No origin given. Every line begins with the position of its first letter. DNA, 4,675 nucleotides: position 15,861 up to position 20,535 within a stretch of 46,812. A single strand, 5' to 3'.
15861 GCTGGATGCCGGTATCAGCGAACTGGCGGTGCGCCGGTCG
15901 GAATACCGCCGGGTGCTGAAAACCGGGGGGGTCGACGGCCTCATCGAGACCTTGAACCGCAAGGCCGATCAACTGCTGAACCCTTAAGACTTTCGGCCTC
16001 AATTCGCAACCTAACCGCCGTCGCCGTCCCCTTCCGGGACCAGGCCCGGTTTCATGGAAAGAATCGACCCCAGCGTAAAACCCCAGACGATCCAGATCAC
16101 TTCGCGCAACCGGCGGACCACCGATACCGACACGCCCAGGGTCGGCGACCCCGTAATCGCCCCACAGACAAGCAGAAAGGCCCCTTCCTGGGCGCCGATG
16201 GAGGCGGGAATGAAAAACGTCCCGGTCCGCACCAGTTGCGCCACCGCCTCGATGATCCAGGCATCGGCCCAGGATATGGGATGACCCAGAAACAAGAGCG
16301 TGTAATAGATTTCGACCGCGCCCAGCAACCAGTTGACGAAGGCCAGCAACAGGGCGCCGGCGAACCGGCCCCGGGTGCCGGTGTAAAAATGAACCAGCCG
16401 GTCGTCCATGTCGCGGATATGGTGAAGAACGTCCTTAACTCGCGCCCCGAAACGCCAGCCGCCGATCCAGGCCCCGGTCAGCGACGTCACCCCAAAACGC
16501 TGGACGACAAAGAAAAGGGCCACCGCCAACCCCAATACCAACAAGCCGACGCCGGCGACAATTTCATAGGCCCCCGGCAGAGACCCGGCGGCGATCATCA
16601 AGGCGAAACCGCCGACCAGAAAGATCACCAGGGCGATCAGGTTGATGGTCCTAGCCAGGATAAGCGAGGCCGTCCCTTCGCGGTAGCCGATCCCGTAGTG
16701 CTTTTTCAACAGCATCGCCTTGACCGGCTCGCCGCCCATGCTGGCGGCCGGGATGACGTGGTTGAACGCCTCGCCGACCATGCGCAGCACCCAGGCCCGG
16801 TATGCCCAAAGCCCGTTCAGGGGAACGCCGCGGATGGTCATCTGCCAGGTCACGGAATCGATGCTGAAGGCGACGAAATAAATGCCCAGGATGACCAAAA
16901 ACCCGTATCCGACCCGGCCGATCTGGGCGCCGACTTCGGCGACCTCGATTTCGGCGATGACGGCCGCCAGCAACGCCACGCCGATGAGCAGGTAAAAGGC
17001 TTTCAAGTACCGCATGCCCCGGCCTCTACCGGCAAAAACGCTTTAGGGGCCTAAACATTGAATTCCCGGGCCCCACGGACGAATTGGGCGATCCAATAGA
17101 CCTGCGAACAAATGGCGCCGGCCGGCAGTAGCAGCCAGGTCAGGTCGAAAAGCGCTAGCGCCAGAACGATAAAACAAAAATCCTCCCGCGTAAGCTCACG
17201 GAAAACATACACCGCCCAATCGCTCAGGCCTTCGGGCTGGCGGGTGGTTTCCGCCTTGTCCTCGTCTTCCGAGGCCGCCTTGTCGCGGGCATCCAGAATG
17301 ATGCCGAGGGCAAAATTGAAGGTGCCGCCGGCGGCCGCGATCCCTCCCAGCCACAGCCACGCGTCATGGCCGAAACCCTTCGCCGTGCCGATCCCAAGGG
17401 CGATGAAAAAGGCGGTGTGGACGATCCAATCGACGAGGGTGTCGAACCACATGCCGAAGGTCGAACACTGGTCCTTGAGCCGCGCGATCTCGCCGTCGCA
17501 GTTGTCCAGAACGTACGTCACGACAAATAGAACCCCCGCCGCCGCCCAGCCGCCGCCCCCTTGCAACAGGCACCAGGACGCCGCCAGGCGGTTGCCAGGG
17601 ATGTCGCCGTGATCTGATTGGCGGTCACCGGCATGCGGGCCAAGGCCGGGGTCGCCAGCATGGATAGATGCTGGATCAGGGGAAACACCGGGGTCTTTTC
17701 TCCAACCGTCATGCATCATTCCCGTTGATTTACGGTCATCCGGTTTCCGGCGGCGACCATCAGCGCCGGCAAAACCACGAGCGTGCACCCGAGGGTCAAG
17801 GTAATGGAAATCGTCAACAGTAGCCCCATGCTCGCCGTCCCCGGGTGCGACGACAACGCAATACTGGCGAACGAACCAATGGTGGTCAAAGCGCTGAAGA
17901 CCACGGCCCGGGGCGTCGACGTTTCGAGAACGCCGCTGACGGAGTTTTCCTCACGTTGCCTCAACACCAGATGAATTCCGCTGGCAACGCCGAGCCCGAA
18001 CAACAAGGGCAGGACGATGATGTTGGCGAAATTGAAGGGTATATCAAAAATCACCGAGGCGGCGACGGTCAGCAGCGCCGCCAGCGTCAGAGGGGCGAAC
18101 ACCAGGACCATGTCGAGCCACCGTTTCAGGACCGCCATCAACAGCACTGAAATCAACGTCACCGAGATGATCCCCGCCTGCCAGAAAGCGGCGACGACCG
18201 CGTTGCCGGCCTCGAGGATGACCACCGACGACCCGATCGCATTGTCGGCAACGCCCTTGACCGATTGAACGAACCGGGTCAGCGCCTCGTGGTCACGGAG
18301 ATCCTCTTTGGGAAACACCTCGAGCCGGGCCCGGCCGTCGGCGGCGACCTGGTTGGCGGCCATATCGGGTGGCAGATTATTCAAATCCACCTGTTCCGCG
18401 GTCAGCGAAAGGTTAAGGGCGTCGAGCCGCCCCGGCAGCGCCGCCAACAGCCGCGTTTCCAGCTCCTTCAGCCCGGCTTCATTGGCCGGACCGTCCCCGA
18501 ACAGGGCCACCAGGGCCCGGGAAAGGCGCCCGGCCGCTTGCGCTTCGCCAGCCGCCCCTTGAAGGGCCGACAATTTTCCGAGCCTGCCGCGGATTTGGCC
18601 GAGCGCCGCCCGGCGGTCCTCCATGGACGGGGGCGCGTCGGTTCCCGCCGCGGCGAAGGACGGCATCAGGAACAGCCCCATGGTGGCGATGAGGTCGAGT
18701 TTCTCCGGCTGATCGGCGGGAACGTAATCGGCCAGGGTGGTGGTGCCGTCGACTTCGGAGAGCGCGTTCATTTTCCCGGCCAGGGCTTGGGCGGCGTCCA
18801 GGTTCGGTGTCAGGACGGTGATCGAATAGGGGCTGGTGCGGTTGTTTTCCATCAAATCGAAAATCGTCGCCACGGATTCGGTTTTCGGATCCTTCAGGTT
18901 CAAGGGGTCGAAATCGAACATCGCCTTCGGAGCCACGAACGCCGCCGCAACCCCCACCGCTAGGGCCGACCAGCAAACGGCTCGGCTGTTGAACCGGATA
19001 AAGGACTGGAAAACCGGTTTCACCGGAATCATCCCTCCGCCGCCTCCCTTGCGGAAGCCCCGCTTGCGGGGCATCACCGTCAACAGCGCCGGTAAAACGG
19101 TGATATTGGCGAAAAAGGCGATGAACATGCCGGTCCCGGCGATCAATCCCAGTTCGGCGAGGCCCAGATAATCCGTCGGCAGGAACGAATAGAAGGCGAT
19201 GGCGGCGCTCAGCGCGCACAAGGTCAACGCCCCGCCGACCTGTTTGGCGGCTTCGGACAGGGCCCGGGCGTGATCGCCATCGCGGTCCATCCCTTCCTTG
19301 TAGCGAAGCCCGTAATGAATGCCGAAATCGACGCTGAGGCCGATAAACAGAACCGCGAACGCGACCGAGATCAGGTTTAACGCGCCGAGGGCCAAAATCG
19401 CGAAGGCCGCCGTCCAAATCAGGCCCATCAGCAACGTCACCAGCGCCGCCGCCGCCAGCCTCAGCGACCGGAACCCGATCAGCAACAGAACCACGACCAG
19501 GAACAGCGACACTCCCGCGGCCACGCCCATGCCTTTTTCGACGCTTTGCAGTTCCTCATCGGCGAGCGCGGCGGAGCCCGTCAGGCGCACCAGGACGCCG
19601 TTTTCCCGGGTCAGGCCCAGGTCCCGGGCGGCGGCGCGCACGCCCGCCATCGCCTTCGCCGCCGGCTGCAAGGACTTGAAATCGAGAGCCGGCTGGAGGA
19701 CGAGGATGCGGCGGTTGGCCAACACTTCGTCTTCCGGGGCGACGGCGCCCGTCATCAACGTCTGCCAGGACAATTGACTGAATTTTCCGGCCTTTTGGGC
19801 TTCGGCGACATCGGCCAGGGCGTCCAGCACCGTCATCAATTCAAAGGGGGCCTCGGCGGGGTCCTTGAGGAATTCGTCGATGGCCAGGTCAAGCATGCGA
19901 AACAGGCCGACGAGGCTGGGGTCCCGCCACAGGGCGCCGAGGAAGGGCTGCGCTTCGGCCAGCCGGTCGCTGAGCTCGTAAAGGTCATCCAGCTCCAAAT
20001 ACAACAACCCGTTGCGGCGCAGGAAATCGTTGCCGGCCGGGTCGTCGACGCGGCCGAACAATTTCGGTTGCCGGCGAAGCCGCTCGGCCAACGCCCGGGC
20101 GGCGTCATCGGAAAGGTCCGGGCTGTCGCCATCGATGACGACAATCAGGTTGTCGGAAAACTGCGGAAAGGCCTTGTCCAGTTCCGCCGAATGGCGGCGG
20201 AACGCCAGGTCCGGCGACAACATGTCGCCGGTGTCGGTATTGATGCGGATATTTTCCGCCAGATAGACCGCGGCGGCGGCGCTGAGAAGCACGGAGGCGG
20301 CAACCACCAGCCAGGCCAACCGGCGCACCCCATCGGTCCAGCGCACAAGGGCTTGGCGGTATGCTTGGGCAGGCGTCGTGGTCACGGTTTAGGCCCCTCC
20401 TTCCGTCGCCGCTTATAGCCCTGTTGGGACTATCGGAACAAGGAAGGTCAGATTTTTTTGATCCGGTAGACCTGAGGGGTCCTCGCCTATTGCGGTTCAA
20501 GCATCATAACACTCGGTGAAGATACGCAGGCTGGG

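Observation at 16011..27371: Phosphonate / activated head-group module embedded inside the hopanoid locus: a candidate make-flip-export pathway for a head-group-modified lipid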

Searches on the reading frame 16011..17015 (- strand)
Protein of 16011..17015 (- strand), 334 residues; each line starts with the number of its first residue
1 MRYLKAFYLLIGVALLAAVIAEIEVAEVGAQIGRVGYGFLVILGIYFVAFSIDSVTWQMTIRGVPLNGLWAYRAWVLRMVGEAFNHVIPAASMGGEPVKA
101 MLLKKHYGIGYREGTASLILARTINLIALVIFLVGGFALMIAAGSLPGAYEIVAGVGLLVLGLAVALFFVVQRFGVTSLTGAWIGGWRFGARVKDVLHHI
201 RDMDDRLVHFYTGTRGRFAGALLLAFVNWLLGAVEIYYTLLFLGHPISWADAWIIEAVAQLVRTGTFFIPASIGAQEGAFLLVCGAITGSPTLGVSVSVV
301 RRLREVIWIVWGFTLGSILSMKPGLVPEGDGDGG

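Call 4: search_protein_families(library=pfam, proteins=[window:16011-17015:-], max_evalue=0.01)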
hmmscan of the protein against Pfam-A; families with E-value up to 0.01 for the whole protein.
window:16011-17015:- (334 aa): 1 family
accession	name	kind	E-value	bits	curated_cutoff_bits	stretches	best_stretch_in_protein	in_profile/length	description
PF03706.18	LPG_synthase_TM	-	3.1e-26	93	33.4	1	9-306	5-295/302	Lysylphosphatidylglycerol synthase TM region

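Call 6: search_protein_families(library=ncbifam, proteins=[window:16011-17015:-], max_evalue=0.001)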
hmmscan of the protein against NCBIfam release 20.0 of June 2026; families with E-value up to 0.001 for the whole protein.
window:16011-17015:- (334 aa): 2 families
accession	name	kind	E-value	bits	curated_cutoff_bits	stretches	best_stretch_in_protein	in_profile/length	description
TIGR03476.1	HpnL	subfamily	1.5e-46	159.2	195.65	1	1-310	1-308/318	putative membrane protein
TIGR00374.1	TIGR00374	subfamily_domain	7.2e-13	48.6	43.2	1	10-304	2-297/323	flippase-like domain-containing protein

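Call 64: search_solved_structures(query=window:16011-17015:-, max_evalue=0.01)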
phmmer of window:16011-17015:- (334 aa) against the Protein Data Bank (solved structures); distinct sequences matched with E-value up to 0.01: 0.

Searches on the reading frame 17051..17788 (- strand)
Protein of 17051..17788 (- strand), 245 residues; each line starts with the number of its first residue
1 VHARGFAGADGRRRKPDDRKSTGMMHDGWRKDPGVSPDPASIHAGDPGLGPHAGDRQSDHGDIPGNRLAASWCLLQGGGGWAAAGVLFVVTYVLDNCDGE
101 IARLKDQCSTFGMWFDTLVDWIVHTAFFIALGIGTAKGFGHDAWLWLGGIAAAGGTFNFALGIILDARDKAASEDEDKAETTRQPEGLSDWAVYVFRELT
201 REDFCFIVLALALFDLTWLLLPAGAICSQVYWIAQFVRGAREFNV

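Call 4: search_protein_families(library=pfam, proteins=[window:17051-17788:-], max_evalue=0.01)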
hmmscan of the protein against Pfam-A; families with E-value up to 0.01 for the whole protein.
window:17051-17788:- (245 aa): 1 family
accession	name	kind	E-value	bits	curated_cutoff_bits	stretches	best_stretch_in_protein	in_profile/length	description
PF01066.26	CDP-OH_P_transf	-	8.1e-10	39.7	22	1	72-152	20-95/152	CDP-alcohol phosphatidyltransferase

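Call 6: search_protein_families(library=ncbifam, proteins=[window:17051-17788:-], max_evalue=0.001)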
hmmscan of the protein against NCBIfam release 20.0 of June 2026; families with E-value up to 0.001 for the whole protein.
window:17051-17788:- (245 aa): 6 families
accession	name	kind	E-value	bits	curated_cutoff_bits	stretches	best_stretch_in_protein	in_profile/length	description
NF041135.1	IPPtranDIPPsyn_Thcocales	equivalog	3e-08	33.1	580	1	83-137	276-330/419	bifunctional L-myo-inositol-1-phosphate cytidylyltransferase/CDP-L-myo-inositol myo-inositolphosphotransferase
NF040950.1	archin_ph_syn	equivalog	6.3e-07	29.4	180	1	83-135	52-104/191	archaetidylinositol phosphate synthase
NF045883.1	PIPSynth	equivalog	2e-05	24.4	170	1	79-145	48-113/197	phosphatidylinositol phosphate synthase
TIGR00473.1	pssA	equivalog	2.6e-05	24.4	107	1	83-123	22-62/153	CDP-diacylglycerol--serine O-phosphatidyltransferase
TIGR00560.1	pgsA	equivalog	6.3e-05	23.6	109.1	1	83-131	35-83/183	CDP-diacylglycerol--glycerol-3-phosphate 3-phosphatidyltransferase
NF052561.1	PIPSynBT1523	equivalog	0.00081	19.2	350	0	80-128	61-107/232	hypothetical protein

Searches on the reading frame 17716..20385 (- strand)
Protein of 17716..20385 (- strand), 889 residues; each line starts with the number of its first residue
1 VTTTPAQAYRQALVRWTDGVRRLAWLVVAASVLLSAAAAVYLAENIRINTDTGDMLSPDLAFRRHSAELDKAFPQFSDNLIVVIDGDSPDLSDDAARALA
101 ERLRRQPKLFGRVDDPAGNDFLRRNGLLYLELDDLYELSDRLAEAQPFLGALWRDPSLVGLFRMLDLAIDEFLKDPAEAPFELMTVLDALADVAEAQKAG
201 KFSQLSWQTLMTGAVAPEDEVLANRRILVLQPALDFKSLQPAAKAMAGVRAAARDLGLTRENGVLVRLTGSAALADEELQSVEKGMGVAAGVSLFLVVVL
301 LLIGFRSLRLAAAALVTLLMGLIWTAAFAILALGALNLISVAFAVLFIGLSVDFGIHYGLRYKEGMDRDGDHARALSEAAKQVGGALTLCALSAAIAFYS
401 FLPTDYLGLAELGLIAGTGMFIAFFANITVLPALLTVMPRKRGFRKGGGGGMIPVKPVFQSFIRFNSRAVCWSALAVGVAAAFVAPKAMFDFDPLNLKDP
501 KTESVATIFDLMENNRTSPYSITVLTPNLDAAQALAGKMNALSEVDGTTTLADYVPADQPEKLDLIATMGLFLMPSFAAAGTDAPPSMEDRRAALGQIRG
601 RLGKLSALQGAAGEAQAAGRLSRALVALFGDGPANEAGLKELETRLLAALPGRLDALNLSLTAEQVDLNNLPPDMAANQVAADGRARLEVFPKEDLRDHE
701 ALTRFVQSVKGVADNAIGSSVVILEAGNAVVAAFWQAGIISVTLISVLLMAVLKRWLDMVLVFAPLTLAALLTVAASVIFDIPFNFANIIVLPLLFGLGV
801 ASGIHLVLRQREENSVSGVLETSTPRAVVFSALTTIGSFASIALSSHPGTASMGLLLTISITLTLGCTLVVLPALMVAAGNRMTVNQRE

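Call 4: search_protein_families(library=pfam, proteins=[window:17716-20385:-], max_evalue=0.01)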
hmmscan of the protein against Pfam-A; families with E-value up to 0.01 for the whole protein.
window:17716-20385:- (889 aa): 2 families
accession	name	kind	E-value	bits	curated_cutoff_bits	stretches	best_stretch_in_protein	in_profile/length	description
PF03176.21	MMPL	-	1.8e-29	103.2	20.5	2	67-441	14-305/333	MMPL family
PF12349.14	Sterol-sensing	-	0.00012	22.5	22.3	1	310-442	8-140/153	Sterol-sensing domain of SREBP cleavage-activation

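Call 6: search_protein_families(library=ncbifam, proteins=[window:17716-20385:-], max_evalue=0.001)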
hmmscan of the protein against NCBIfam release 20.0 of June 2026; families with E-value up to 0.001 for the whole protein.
window:17716-20385:- (889 aa): 6 families
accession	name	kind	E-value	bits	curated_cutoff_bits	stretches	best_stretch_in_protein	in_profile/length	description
TIGR03480.1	HpnN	hypoth_equivalog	3.8e-300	997.8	751.85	1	13-877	2-857/862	hopanoid biosynthesis associated RND transporter like protein HpnN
NF052374.1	HopndTporHpnN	equivalog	5.5e-229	762.5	1100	1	11-877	3-855/858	hopanoid transporter HpnN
NF045600.2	BstA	equivalog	8.5e-47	159.6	1400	2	20-564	12-567/903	sterol transporter cytoplasmic membrane protein BstA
TIGR00921.1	2A067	subfamily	3.7e-45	154.2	351.9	2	263-436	560-732/733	hydrophobe/amphiphile efflux-3 (HAE3) family transporter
TIGR00833.1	actII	subfamily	2.1e-25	89.2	874.7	1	261-504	150-398/910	MMPL family RND transporter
TIGR00916.1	2A0604s01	subfamily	0.00041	20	148.6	1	281-382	86-185/231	SecD/SecF family protein translocase subunit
